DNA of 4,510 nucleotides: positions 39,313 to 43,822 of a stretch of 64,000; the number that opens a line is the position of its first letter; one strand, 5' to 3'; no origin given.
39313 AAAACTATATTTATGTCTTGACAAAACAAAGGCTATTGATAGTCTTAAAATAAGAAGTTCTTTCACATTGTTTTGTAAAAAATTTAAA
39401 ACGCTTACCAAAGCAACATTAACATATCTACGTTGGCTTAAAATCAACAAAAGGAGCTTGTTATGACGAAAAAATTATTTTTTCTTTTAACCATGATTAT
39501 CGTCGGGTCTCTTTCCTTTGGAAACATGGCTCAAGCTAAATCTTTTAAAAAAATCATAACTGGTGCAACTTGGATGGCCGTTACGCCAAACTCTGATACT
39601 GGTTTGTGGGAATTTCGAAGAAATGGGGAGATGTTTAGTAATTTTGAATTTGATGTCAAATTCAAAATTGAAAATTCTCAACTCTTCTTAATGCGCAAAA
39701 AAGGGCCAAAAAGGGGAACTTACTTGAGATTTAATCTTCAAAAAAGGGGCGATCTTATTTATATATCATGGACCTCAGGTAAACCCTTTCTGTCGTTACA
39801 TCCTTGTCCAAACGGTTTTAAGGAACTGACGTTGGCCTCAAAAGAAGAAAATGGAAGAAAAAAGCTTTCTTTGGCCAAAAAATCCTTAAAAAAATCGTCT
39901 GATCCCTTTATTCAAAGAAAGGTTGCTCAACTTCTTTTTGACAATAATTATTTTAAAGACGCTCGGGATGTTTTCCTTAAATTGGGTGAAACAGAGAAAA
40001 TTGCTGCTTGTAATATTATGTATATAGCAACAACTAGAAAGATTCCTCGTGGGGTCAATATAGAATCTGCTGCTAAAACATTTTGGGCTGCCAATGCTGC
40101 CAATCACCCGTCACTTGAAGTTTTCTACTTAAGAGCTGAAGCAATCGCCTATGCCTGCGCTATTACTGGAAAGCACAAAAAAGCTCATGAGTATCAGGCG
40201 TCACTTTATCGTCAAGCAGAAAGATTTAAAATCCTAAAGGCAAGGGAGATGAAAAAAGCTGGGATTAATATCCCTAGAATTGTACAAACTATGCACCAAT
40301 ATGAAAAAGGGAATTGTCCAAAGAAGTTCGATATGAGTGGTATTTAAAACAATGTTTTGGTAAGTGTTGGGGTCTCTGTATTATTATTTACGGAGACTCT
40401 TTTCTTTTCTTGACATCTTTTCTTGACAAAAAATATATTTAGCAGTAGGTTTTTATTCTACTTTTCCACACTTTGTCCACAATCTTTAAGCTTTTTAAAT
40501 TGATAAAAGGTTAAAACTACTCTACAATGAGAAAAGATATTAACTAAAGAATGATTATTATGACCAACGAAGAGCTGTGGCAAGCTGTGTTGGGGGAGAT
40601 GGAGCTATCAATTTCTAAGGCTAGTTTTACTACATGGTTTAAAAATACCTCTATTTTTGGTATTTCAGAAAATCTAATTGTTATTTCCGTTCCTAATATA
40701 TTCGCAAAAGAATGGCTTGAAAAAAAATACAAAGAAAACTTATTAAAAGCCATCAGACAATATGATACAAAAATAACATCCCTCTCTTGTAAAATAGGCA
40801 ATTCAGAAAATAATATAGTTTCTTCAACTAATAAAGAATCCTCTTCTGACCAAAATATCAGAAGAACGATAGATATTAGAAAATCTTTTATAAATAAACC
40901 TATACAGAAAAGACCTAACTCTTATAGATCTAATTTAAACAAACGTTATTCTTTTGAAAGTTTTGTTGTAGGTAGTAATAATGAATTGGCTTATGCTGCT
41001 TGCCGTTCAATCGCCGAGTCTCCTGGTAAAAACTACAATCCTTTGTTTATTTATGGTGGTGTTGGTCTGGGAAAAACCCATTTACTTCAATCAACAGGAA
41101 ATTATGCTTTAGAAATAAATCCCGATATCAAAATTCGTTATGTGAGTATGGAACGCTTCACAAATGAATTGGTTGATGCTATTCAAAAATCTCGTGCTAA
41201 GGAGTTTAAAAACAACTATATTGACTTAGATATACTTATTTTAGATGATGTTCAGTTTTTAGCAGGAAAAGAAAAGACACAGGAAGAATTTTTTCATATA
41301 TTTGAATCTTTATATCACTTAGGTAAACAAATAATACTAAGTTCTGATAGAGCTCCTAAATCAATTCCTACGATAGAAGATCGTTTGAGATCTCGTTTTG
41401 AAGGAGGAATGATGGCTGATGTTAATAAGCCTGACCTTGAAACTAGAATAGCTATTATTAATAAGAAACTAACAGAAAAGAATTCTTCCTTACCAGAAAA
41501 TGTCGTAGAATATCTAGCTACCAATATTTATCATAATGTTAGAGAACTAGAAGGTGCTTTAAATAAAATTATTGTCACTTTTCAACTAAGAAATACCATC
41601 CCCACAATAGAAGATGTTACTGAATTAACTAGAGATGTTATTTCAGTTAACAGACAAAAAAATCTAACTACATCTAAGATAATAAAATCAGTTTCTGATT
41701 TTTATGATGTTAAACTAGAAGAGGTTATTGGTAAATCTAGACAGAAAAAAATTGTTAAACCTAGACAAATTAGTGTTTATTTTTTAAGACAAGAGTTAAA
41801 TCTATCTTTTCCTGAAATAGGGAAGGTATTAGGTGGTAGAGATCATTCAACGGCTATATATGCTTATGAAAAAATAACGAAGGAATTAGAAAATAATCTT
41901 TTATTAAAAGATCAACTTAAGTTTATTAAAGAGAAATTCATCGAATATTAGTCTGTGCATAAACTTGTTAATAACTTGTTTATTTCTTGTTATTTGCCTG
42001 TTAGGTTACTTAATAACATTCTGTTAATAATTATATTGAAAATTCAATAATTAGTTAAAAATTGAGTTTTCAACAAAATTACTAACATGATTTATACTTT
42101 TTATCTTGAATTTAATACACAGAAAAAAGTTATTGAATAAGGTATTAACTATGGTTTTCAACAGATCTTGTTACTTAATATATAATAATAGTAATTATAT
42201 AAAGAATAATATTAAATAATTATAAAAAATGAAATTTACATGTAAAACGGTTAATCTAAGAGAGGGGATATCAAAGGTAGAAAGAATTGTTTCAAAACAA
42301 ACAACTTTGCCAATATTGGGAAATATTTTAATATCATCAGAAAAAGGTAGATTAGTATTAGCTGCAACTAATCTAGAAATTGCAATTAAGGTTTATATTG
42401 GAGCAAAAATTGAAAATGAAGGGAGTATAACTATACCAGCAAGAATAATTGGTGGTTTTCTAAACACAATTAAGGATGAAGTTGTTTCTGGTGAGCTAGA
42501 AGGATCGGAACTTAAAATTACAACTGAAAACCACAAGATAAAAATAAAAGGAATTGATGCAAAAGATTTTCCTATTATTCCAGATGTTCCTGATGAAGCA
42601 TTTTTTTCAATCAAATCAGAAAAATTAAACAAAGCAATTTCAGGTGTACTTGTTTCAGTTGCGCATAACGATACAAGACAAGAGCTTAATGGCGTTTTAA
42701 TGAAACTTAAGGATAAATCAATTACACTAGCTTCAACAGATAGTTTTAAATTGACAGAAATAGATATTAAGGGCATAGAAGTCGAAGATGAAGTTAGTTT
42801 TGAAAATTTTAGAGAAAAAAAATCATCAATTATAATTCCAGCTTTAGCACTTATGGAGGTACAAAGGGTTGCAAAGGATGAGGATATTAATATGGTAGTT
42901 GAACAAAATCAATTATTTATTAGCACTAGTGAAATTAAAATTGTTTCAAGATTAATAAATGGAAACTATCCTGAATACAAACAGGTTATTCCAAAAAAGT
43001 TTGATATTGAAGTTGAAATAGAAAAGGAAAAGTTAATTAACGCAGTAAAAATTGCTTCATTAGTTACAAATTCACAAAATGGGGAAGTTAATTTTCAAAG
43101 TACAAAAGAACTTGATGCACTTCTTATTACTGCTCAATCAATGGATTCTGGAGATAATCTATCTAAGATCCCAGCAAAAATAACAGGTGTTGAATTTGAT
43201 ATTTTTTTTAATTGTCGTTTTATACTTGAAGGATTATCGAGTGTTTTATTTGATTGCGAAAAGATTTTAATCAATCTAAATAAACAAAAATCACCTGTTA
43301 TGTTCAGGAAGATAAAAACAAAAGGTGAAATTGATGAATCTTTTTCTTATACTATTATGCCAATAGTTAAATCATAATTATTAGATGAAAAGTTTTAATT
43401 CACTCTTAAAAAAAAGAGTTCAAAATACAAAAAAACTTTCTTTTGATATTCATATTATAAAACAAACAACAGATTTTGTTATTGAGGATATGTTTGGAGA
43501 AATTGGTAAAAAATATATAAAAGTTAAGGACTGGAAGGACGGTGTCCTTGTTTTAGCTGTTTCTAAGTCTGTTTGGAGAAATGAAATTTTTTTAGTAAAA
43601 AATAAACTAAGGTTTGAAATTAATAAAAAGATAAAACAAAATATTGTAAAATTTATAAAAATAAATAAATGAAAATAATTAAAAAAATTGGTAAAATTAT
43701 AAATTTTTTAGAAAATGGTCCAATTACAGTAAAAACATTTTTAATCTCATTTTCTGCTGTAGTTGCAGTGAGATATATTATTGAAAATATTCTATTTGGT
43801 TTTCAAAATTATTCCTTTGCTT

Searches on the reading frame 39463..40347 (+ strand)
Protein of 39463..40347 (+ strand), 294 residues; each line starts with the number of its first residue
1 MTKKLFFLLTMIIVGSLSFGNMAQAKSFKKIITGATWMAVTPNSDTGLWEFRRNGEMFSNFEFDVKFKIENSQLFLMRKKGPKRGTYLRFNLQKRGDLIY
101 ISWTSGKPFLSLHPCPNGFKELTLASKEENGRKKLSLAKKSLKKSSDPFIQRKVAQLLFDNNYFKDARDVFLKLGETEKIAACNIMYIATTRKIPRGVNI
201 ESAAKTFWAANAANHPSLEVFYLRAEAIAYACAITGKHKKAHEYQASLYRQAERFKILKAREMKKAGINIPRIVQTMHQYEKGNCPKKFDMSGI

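Call 7: search_protein_families(library=ncbifam, proteins=[window:39463-40347:+])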
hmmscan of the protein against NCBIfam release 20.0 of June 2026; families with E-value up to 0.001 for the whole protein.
window:39463-40347:+ (294 aa): 0 families

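Call 27: search_protein_families(library=pfam, max_evalue=0.01, proteins=[window:39463-40347:+])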
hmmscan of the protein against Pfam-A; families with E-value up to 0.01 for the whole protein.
window:39463-40347:+ (294 aa): 0 families

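Call 70: find_encoding_contigs(protein=window:39463-40347:+, flank=2000, max_places=8)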
Protein window:39463-40347:+ (294 aa): 4 contigs read that carry it; 1 place shown.
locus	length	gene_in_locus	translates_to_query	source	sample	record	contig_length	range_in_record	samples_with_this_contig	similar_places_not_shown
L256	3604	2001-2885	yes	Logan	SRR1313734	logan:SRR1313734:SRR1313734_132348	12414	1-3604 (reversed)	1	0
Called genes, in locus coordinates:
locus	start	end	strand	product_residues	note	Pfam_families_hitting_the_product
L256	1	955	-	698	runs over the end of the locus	PF01743:PolyA_pol, PF12627:PolyA_pol_RNAbd, PF01966:HD, PF13735:tRNA_NucTran2_2 (weak)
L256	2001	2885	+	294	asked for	-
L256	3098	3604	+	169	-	?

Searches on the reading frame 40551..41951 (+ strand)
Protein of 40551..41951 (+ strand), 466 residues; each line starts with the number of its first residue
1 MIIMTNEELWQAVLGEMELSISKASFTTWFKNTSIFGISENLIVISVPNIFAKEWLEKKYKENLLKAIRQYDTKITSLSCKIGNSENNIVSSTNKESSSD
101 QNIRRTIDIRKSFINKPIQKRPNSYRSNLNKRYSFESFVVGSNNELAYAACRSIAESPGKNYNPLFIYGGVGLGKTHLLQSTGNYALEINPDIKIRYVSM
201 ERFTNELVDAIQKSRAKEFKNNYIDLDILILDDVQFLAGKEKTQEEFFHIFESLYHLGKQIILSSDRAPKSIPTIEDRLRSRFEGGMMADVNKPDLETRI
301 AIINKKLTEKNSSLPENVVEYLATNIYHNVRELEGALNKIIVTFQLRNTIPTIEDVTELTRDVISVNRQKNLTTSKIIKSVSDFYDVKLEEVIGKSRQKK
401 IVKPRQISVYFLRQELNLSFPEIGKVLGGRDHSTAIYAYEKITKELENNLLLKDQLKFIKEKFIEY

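Call 7: search_protein_families(library=ncbifam, proteins=[window:40551-41951:+])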
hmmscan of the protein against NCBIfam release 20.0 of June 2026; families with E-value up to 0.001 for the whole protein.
window:40551-41951:+ (466 aa): 19 families
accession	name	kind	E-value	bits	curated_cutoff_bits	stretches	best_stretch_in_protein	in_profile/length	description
TIGR00362.1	DnaA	equivalog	1.3e-150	502.3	343.9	1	10-462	1-436/437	chromosomal replication initiator protein DnaA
NF001154.0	PRK00149.3-3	equivalog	3.7e-100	336.1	410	1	25-463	28-458/462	chromosomal replication initiator protein DnaA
NF009087.0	PRK12422.1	equivalog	8.5e-70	236.2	657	1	127-449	102-428/455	chromosomal replication initiator protein DnaA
TIGR03420.1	DnaA_homol_Hda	equivalog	9.3e-28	97.3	194.8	1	129-340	8-205/226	DnaA regulatory inactivator Hda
NF038214.1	IS21_help_AAA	equivalog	7.8e-16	58.5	200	1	127-266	54-191/232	IS21-like element helper ATPase IstB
NF005992.0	PRK08116.1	subfamily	5.9e-13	48.6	189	1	119-310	68-263/269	hypothetical protein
NF005982.0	PRK08084.1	equivalog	9.9e-12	44.9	268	1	132-358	18-234/235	DnaA inactivator Hda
NF005206.0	PRK06672.1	equivalog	6.4e-11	41.8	416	1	10-102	5-97/341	hypothetical protein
NF005304.0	PRK06835.1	equivalog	2.9e-10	39.8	215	1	147-284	168-306/330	ATP-binding protein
NF006571.0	PRK09087.1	equivalog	4.5e-08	33.1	297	1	229-328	92-188/228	DnaA regulatory inactivator HdaA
NF006505.0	PRK08939.1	equivalog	9.2e-07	28.4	228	1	158-234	152-226/306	primosomal protein DnaI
TIGR01128.2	holA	equivalog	1.8e-06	27.5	80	1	228-366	62-197/316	DNA polymerase III subunit delta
NF005378.0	PRK06921.1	subfamily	4.2e-06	26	207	1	156-283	111-240/266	hypothetical protein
NF006616.1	PRK09183.1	subfamily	7.5e-06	25.4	300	1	166-264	104-201/253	IS21-like element helper ATPase IstB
NF006486.0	PRK08903.1-6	equivalog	5.6e-05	22.8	307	1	134-352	15-211/222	DnaA regulatory inactivator Hda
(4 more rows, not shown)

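Call 9: find_related_loci(query=window:40551-41951:+, collection=genome_contigs, flank=10000)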
Query window:40551-41951:+ (466 aa) in genome_contigs; peptide patterns used: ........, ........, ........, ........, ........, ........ (x = any residue, [..] = any of these).
600 stretches matched a pattern (row limit reached: there are more); 535 encode a relative of the query (tblastn E <= 1e-3); the best 80 are kept; 80 distinct loci.
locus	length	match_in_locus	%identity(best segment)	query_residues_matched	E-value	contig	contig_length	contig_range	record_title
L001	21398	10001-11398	82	4-466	0e+0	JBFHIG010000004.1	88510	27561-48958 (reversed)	MAG: Candidatus Moraniibacteriota bacterium isolate Mix_sand07.2021.05.G.32 k141_886015_length_88510_cov_14.9964, whole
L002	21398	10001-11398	82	4-466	0e+0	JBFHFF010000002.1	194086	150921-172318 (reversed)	MAG: Candidatus Moraniibacteriota bacterium isolate Mix_sand07.2021.05.G.119 k141_2982836_length_194086_cov_148.9998, wh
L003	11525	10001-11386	67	3-466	0e+0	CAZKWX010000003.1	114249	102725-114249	MAG TPA_asm: uncultured Bdellovibrionales bacterium isolate SRP167671_co1_182 genome assembly, contig: NODE_122_length_1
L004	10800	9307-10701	62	1-466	0e+0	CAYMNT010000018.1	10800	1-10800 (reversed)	MAG TPA_asm: uncultured Bdellovibrionales bacterium isolate SRP144503_co3_323 genome assembly, contig: NODE_1821_length_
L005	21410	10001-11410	61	3-466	0e+0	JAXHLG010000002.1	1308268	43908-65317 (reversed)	MAG: Candidatus Moraniibacteriota bacterium isolate Salar_de_Ascotan_soil_MAG_ASO1 contig_5779_polypolish, whole genome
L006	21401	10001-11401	59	4-466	0e+0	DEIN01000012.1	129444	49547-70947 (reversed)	MAG TPA_asm: Patescibacteria group bacterium UBA2773 UBA2773_contig_293, whole genome shotgun sequence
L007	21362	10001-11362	55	4-463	1e-164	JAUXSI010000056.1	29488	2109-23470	MAG: Candidatus Moraniibacteriota bacterium isolate C12_metabat.bin.56 C12_k141_453223, whole genome shotgun sequence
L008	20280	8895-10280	52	3-462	2e-163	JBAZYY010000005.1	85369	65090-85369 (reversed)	MAG: Parcubacteria group bacterium isolate SO_2017_GW1_93 NODE_1721_length_85369_cov_4.705321_OW334_2017, whole genome s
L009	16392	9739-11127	51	2-462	1e-162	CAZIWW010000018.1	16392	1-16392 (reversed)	MAG TPA_asm: uncultured Bdellovibrionales bacterium isolate binchicken_co19_439 genome assembly, contig: NODE_5733_lengt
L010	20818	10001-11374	52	1-463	1e-161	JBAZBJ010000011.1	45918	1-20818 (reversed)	MAG: Parcubacteria group bacterium isolate SO_2017_GW1_11 NODE_3872_length_45918_cov_1.584853_OW334_2017, whole genome s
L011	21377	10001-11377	53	4-463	3e-160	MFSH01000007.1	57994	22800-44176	MAG: Candidatus Moranbacteria bacterium RIFOXYB1_FULL_43_19 rifoxyb1_full_scaffold_167, whole genome shotgun sequence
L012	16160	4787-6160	53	4-463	2e-159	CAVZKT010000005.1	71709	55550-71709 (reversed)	MAG: Candidatus Moranbacteria bacterium isolate MFD04408.bin.2.190 genome assembly, contig: contig_96418, whole genome s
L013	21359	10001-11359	52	4-461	3e-158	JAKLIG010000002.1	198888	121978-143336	MAG: Patescibacteria group bacterium isolate RA.bin81 RA.bin81_2, whole genome shotgun sequence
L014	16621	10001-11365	52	4-462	1e-158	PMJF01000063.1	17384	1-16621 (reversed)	MAG: Candidatus Moraniibacteriota bacterium isolate fen_1326 73.20120600_E3D.118_contig_47065, whole genome shotgun sequ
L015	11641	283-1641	53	3-462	2e-157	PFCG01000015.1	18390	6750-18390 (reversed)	MAG: Candidatus Moranbacteria bacterium CG10_big_fil_rev_8_21_14_0_10_35_21 CG10_8_21_14_0.10_scaffold_2708_c, whole gen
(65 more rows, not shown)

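Call 48: list_cluster_members(proteins=[L123:11146-12054:-, L123:12065-12871:-, L123:2649-3677:-, L123:4427-5932:+, L123:8745-10286:+, L194:4799-5905:+, L194:12036-13571:+, L005:10004-11413:+])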
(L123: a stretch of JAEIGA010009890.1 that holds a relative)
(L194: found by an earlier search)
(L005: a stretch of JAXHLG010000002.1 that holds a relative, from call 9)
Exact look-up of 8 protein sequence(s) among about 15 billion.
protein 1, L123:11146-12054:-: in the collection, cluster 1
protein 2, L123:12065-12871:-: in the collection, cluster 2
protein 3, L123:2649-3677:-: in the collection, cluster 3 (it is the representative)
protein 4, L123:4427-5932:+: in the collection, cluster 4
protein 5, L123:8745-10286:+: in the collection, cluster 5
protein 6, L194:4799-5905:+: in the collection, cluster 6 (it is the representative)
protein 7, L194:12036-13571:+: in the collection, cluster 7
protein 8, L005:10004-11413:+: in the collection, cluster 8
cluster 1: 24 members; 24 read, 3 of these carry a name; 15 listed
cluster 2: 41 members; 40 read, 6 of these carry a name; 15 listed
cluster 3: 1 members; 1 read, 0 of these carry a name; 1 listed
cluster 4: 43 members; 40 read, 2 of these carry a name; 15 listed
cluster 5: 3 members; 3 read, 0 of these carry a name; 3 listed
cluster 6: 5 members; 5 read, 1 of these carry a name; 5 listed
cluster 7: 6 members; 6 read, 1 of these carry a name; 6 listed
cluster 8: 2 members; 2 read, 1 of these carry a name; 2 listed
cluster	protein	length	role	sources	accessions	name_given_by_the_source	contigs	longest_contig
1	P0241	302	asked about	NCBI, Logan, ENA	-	-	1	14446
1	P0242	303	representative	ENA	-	-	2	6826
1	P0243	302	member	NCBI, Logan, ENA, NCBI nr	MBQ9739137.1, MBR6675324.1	MAG: ParB/RepB/Spo0J family partition protein [Alphaproteobacteria bacterium] | ParB/RepB/Spo0J family partition protein [Alphaproteobacteria bacterium]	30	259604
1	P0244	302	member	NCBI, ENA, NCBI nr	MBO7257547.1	MAG: ParB/RepB/Spo0J family partition protein [Alphaproteobacteria bacterium] | ParB/RepB/Spo0J family partition protein [Alphaproteobacteria bacterium]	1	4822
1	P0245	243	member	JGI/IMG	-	ParB family chromosome partitioning protein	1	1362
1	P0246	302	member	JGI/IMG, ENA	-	-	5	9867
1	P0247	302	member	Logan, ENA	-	-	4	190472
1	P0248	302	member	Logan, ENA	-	-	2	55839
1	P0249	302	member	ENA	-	-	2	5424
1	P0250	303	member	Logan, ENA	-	-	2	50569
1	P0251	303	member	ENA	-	-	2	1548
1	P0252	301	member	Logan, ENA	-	-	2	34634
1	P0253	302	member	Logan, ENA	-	-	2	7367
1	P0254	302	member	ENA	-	-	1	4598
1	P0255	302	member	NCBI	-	-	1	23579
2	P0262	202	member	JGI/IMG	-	chromosome partitioning protein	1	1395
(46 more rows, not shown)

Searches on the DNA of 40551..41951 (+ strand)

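Call 72: search_rna_families(source=L005, start=5900, end=10050, threshold=evalue, max_evalue=0.01)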
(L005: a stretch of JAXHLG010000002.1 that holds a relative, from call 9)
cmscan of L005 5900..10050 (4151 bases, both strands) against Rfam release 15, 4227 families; matches with E-value up to 0.01: 7.
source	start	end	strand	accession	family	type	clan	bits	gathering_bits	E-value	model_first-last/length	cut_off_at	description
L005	6026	6097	-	RF00005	tRNA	Gene; tRNA;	CL00001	68.2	29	6.4e-14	1-71/71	no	tRNA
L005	6668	6740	-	RF00005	tRNA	Gene; tRNA;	CL00001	65.3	29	4e-13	1-71/71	no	tRNA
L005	6953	7085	+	RF04213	MIR7807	Gene; miRNA;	-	37.1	90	4.5e-05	1-134/134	no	MIR7807 microRNA precursor family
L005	6927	7114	-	RF04133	MIR2646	Gene; miRNA;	-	36.6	245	1.9e-05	1-256/256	no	MIR2646 microRNA precursor family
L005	9492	9644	-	RF04111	MIR6274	Gene; miRNA;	-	36.1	80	0.0001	1-107/107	no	MIR6274 microRNA precursor family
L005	6934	7104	-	RF03632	MIR1882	Gene; miRNA;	-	32.1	107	0.00093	1-131/131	no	MIR1882 microRNA precursor family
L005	6953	7085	-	RF04213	MIR7807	Gene; miRNA;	-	30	90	0.0036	1-134/134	no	MIR7807 microRNA precursor family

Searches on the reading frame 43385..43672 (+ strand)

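Call 7: search_protein_families(library=ncbifam, proteins=[window:43385-43672:+])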
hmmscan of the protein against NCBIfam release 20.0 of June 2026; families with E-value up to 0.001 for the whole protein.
window:43385-43672:+ (95 aa): 0 families

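Call 27: search_protein_families(library=pfam, max_evalue=0.01, proteins=[window:43385-43672:+])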
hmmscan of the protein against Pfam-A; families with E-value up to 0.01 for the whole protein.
window:43385-43672:+ (95 aa): 1 family
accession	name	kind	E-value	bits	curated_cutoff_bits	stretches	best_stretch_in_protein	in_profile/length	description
PF05258.17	DciA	-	5.1e-06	27.1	24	1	26-93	22-89/89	Dna[CI] antecedent, DciA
